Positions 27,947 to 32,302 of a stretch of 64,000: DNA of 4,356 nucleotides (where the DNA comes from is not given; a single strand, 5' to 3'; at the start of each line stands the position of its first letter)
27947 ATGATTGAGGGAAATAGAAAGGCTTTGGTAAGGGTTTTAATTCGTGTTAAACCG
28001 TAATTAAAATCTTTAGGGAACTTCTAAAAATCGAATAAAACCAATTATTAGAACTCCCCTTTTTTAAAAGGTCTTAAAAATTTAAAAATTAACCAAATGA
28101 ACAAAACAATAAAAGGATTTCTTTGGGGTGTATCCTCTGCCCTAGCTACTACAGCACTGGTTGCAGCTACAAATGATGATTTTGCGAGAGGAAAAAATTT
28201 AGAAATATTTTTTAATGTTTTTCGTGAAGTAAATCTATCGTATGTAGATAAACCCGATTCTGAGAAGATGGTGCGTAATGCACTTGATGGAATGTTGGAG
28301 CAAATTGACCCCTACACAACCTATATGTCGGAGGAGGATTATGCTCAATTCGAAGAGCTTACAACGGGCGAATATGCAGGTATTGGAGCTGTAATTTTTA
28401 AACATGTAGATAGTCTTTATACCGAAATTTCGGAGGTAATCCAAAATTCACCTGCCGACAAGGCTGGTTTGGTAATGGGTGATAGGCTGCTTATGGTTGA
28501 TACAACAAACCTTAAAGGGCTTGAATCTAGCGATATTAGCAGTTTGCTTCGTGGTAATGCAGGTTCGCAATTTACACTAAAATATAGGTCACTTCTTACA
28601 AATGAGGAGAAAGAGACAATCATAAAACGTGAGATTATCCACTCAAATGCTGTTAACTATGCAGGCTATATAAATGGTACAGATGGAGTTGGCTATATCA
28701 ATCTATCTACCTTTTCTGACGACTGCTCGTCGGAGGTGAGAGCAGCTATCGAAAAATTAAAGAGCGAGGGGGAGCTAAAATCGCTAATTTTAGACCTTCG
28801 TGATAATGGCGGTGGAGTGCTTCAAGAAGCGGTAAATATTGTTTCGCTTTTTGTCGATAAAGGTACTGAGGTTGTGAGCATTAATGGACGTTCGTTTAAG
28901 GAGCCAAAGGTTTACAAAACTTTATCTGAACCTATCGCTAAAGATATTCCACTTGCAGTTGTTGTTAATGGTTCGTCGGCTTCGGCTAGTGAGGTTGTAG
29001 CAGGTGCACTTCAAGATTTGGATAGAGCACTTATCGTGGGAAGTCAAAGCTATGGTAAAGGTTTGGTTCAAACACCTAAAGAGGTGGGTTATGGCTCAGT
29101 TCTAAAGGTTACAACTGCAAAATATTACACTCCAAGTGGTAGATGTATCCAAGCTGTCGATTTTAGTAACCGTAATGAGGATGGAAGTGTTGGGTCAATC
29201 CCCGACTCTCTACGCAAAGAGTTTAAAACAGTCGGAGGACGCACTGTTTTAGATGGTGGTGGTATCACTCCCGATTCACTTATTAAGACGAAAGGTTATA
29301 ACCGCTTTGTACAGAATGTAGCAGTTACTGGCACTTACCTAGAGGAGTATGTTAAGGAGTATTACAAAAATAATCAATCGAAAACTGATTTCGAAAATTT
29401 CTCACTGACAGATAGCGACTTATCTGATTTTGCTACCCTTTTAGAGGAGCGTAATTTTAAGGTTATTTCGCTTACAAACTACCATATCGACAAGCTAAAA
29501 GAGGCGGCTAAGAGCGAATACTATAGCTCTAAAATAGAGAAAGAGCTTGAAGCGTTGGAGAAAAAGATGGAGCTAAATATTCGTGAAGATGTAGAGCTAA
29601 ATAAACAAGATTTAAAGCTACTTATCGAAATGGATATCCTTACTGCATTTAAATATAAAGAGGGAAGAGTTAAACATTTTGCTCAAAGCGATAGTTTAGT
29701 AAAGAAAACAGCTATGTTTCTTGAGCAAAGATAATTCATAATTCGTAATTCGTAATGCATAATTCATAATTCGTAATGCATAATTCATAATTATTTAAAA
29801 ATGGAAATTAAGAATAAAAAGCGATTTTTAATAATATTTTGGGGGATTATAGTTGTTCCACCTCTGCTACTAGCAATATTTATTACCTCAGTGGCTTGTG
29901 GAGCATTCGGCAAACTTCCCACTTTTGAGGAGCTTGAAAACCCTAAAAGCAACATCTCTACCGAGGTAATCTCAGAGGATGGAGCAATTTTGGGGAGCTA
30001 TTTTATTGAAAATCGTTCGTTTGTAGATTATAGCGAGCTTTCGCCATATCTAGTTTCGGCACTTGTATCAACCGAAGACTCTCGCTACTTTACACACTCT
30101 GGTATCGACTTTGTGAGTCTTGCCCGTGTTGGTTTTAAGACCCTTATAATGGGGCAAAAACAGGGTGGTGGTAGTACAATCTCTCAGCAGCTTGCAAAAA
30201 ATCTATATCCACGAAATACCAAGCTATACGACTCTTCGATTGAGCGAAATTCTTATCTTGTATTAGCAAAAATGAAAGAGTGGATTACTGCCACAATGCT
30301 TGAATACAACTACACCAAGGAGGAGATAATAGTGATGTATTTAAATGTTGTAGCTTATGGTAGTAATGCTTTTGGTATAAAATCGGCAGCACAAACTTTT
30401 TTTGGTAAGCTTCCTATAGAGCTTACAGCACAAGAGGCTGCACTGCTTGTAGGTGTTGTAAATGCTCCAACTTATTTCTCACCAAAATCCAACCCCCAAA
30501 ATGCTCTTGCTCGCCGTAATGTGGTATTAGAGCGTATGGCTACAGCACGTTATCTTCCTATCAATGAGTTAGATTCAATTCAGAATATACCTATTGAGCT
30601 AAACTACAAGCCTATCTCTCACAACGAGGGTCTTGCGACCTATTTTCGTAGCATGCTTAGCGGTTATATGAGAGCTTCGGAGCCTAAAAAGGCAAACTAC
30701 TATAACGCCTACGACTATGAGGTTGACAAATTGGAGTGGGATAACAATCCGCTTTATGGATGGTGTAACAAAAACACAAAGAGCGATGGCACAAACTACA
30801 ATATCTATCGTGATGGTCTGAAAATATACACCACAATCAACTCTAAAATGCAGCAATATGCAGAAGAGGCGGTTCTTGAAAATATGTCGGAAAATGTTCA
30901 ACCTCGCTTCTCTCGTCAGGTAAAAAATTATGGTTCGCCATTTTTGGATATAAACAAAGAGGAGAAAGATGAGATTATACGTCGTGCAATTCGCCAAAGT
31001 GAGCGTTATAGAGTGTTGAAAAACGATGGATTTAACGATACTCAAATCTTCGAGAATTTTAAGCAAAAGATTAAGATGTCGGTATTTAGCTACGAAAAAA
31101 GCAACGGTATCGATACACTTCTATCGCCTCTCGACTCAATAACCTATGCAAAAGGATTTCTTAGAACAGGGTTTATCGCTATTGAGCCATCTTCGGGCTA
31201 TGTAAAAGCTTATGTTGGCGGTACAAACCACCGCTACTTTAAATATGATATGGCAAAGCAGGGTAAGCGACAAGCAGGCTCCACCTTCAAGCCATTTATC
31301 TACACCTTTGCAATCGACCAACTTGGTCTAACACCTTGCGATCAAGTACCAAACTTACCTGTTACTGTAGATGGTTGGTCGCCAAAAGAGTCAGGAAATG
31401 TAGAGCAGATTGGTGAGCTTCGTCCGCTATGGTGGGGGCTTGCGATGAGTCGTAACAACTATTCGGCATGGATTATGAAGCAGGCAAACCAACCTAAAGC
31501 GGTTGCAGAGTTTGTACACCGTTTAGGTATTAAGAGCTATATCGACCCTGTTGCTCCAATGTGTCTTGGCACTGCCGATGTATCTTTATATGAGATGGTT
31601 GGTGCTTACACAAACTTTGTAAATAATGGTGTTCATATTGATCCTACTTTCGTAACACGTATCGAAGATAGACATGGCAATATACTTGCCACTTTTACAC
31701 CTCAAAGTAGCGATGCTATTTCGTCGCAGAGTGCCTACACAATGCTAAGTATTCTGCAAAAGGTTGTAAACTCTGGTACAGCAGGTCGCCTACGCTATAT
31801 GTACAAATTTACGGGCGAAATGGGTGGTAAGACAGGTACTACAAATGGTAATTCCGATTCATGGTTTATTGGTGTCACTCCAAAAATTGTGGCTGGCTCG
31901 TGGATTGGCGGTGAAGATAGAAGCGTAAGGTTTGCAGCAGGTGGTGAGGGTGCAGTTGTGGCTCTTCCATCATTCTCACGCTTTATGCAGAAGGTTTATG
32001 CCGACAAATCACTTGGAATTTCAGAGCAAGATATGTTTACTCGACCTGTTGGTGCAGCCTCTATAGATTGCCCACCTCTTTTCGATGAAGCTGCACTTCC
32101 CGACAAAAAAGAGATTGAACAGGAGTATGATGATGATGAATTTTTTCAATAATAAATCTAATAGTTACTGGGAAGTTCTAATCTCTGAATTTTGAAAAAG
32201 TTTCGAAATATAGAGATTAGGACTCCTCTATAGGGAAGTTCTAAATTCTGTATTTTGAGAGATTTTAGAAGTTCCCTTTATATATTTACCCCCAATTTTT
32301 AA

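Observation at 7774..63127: Heptanucleotide satellite (AATTATG)n at 19 loci, built into intercistronic spacers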

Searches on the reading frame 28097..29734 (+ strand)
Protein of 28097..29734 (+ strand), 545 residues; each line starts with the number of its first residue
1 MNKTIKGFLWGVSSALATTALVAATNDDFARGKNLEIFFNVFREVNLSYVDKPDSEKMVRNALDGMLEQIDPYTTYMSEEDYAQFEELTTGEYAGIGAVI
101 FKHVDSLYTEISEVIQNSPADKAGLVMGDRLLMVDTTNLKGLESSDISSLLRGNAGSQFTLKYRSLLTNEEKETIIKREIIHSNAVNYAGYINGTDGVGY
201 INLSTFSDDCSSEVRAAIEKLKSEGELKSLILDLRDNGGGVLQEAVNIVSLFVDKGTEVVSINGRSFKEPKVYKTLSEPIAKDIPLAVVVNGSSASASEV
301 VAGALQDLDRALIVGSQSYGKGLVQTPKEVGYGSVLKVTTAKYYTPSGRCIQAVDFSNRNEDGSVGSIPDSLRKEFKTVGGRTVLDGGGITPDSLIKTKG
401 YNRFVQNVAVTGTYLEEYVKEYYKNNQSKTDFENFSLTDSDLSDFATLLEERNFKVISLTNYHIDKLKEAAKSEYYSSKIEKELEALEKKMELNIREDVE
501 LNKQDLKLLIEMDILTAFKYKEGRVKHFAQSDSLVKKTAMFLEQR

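Call 18: search_protein_families(library=pfam, proteins=[window:28097-29734:+])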
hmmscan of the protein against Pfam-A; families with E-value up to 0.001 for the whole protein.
window:28097-29734:+ (545 aa): 5 families
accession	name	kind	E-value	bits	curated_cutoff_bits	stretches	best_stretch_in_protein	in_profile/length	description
PF03572.23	Peptidase_S41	-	3.3e-47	160.6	24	1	198-353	2-156/165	Peptidase family S41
PF17820.7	PDZ_6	-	8.9e-13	48.2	27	1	111-164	2-53/54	PDZ domain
PF22694.1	CtpB_N-like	-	2.1e-06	28.5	27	1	33-80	36-84/85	Activating protease CtpB N-terminal domain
PF13180.12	PDZ_2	-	4e-06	27.5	27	1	111-164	16-68/80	PDZ domain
PF00595.29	PDZ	-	5.8e-05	23.8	23.2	1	108-156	26-74/81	PDZ domain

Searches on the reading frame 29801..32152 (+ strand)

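Call 18: search_protein_families(library=pfam, proteins=[window:29801-32152:+])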
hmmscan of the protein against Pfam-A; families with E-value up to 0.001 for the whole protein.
window:29801-32152:+ (783 aa): 2 families
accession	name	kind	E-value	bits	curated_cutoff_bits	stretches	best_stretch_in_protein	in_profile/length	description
PF00912.28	Transgly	-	4.1e-52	176.6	27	1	69-246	11-177/178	Transglycosylase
PF00905.27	Transpeptidase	-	1.4e-18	67.6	22.1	1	458-695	3-267/299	Penicillin binding protein transpeptidase domain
